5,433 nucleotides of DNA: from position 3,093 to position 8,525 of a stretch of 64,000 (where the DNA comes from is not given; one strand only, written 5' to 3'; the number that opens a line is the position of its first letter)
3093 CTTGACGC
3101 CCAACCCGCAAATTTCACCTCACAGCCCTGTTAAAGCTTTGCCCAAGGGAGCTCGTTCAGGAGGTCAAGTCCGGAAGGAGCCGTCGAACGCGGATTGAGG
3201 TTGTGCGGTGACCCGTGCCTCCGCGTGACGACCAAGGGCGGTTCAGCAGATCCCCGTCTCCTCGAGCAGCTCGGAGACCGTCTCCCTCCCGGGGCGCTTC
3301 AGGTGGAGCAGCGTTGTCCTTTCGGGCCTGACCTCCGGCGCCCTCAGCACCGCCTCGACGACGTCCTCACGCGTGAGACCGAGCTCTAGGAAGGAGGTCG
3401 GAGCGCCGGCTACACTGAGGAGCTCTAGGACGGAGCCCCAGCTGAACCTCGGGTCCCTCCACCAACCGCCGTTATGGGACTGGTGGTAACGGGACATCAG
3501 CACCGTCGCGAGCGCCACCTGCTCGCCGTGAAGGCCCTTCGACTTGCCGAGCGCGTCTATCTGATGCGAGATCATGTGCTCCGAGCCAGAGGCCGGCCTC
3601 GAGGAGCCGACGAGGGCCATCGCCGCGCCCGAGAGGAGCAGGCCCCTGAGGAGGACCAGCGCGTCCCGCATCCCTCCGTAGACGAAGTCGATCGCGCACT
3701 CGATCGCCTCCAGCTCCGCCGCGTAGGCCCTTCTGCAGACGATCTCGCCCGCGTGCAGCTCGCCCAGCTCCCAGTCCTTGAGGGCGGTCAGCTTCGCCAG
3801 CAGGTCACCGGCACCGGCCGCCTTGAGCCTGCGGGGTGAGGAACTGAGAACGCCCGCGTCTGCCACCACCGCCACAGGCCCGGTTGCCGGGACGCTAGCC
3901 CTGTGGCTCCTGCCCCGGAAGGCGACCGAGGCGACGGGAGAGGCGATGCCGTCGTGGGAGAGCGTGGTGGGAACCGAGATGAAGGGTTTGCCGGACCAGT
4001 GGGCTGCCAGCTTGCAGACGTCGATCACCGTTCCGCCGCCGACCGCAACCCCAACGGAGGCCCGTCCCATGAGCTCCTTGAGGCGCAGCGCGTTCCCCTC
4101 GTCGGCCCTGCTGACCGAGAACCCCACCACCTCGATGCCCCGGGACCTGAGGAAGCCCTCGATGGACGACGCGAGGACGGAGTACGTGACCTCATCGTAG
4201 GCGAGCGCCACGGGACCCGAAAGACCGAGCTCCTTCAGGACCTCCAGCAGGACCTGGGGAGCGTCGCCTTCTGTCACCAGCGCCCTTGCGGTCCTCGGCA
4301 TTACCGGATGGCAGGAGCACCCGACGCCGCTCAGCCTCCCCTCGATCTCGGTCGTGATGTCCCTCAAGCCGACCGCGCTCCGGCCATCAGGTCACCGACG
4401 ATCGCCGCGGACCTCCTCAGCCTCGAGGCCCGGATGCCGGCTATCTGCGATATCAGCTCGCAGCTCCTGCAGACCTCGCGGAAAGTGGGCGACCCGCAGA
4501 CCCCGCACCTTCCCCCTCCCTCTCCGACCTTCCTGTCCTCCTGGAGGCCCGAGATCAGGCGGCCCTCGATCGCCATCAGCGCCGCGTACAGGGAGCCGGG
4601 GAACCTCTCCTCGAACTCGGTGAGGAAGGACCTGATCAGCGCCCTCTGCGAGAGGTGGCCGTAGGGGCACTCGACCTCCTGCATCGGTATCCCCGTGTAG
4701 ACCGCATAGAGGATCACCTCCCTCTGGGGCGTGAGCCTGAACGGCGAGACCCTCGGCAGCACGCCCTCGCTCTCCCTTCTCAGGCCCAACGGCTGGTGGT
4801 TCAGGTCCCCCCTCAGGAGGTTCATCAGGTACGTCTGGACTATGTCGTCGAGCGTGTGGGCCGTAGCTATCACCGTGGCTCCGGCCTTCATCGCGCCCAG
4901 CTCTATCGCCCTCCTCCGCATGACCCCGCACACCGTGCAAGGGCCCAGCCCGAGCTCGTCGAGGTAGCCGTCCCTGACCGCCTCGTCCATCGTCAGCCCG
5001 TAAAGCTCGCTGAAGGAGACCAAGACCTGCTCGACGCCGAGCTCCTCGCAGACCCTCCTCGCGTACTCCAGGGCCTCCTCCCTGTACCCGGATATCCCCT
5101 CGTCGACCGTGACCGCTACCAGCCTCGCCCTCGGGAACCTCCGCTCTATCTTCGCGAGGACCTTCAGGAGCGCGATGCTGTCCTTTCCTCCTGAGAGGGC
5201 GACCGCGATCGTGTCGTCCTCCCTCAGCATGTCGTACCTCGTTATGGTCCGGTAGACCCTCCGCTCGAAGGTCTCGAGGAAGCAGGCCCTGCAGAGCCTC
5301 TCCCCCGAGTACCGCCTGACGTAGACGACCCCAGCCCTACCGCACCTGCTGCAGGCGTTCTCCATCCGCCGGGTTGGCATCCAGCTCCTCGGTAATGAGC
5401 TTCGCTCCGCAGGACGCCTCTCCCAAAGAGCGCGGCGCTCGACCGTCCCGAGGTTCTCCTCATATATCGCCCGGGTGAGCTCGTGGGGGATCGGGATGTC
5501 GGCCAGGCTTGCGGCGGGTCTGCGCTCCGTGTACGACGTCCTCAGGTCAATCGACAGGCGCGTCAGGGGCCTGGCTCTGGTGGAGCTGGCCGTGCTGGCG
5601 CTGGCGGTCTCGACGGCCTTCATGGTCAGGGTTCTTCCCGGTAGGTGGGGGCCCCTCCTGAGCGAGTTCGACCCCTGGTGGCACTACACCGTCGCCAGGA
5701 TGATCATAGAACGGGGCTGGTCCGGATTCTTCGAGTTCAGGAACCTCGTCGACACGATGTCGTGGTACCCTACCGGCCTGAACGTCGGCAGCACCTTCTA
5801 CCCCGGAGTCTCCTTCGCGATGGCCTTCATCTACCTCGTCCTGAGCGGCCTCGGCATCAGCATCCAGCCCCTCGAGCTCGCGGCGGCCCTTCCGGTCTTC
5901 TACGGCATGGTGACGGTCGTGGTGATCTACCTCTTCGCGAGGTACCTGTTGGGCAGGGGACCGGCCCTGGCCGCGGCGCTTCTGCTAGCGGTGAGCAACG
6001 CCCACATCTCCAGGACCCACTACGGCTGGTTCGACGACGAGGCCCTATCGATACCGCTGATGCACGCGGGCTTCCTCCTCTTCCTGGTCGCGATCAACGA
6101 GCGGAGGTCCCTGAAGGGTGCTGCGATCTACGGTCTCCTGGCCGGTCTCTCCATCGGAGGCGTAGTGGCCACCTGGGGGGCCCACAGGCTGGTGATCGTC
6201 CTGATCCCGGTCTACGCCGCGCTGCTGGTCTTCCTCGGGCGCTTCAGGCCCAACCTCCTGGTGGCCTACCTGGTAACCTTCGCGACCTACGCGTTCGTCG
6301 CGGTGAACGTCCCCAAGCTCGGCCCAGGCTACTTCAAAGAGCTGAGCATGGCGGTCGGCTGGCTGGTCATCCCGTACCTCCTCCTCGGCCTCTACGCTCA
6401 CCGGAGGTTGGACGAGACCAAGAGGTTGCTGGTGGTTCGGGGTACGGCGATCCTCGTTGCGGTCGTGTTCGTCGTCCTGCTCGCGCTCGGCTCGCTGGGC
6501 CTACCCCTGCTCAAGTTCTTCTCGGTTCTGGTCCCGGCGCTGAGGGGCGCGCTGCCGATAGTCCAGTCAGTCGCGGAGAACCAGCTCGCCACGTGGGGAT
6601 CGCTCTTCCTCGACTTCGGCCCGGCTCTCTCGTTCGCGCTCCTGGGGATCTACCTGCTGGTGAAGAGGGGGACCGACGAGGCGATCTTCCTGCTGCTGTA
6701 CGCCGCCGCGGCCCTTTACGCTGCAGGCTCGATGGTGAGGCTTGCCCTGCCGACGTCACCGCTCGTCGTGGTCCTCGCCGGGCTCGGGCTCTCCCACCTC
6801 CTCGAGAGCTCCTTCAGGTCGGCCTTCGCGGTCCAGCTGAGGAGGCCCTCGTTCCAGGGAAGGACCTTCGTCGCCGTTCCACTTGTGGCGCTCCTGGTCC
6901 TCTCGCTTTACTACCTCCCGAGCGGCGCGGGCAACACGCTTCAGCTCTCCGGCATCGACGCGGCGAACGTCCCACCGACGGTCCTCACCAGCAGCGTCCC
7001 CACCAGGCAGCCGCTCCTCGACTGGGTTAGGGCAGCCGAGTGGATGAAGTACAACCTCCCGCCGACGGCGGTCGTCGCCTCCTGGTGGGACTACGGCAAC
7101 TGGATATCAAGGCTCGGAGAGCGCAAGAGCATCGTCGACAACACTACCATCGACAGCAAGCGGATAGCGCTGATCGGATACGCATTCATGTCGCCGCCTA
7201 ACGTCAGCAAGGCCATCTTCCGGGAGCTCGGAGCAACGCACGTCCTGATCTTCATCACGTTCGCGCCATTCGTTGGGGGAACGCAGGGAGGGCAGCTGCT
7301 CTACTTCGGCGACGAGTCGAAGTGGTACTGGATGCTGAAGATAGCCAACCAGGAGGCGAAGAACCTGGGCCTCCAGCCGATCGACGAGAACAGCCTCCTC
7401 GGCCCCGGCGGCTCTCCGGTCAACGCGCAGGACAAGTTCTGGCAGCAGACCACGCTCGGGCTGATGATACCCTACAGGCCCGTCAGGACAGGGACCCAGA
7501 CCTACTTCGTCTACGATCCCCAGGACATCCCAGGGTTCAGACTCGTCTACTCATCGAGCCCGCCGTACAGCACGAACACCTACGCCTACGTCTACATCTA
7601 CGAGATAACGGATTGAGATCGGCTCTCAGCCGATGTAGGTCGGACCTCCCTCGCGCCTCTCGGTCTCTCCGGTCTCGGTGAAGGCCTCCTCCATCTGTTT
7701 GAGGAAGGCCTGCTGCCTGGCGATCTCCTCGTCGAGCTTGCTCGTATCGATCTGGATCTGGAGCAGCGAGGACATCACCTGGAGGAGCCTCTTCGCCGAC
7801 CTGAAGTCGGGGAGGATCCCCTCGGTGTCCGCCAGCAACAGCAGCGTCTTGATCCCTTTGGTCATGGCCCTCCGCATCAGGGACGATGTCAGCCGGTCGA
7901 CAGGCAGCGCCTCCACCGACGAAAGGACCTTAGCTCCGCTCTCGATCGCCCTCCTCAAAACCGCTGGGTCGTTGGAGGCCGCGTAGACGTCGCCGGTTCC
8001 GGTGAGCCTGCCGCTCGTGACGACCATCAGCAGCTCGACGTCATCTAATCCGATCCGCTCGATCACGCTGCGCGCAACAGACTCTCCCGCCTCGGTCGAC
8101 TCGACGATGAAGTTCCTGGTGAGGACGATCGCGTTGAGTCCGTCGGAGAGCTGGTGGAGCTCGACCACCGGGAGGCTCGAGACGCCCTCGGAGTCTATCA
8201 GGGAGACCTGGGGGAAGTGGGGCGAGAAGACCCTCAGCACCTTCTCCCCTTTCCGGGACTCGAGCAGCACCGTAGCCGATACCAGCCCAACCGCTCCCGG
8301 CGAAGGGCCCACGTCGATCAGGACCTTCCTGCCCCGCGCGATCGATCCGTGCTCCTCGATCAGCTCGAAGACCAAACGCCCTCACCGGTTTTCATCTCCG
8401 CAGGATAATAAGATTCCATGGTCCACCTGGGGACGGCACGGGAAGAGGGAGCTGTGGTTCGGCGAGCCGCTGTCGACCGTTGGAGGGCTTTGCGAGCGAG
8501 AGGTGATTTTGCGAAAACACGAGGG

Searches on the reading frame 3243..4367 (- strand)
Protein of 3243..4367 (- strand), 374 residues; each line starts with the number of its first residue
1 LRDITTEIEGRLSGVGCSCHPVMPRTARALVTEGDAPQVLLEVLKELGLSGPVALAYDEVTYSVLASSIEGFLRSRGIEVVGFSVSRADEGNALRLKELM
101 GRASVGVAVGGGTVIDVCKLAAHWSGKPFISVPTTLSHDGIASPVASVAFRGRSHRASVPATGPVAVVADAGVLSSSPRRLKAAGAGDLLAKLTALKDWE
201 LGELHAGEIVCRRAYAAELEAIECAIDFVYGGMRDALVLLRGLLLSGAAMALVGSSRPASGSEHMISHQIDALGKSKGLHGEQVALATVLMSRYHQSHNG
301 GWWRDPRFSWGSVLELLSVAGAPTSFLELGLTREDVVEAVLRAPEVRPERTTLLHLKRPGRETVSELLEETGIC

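Call 53: search_protein_families(library=pfam, proteins=[window:3243-4367:-], max_evalue=0.00001)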
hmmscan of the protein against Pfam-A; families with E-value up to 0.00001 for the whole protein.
window:3243-4367:- (374 aa): 2 families
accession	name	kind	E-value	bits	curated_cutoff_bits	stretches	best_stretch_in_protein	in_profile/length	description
PF13685.12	Fe-ADH_2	-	1.7e-30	106.4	28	1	39-178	9-149/149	Iron-containing alcohol dehydrogenase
PF00465.25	Fe-ADH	-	4.6e-07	30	31.3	1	36-170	10-167/168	Iron-containing alcohol dehydrogenase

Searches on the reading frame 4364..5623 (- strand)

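Call 53: search_protein_families(library=pfam, proteins=[window:4364-5623:-], max_evalue=0.00001)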
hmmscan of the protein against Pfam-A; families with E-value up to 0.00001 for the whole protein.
window:4364-5623:- (419 aa): 2 families
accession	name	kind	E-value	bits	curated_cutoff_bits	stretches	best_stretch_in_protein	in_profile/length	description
PF01171.26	ATP_bind_3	-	1.5e-15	57.9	27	1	139-312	2-161/182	PP-loop family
PF03054.22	tRNA_Me_trans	-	5.8e-06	26.6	20.6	1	138-256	2-126/202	tRNA methyl transferase HUP domain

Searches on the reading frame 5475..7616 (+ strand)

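Call 53: search_protein_families(library=pfam, proteins=[window:5475-7616:+], max_evalue=0.00001)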
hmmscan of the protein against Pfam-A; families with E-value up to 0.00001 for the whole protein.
window:5475-7616:+ (713 aa): 1 family
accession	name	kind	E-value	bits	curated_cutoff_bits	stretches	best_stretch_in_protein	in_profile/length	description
PF02516.20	STT3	-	2.4e-39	136.4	24.5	1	37-433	6-403/405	Oligosaccharyl transferase STT3, N-terminal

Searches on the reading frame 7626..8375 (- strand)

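Call 53: search_protein_families(library=pfam, proteins=[window:7626-8375:-], max_evalue=0.00001)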
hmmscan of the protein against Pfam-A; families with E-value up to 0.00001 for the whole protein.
window:7626-8375:- (249 aa): 1 family
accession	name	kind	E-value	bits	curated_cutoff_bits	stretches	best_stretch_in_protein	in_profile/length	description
PF09754.15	PAC2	-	1e-19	71.7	25.8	1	24-228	6-214/215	PAC2 family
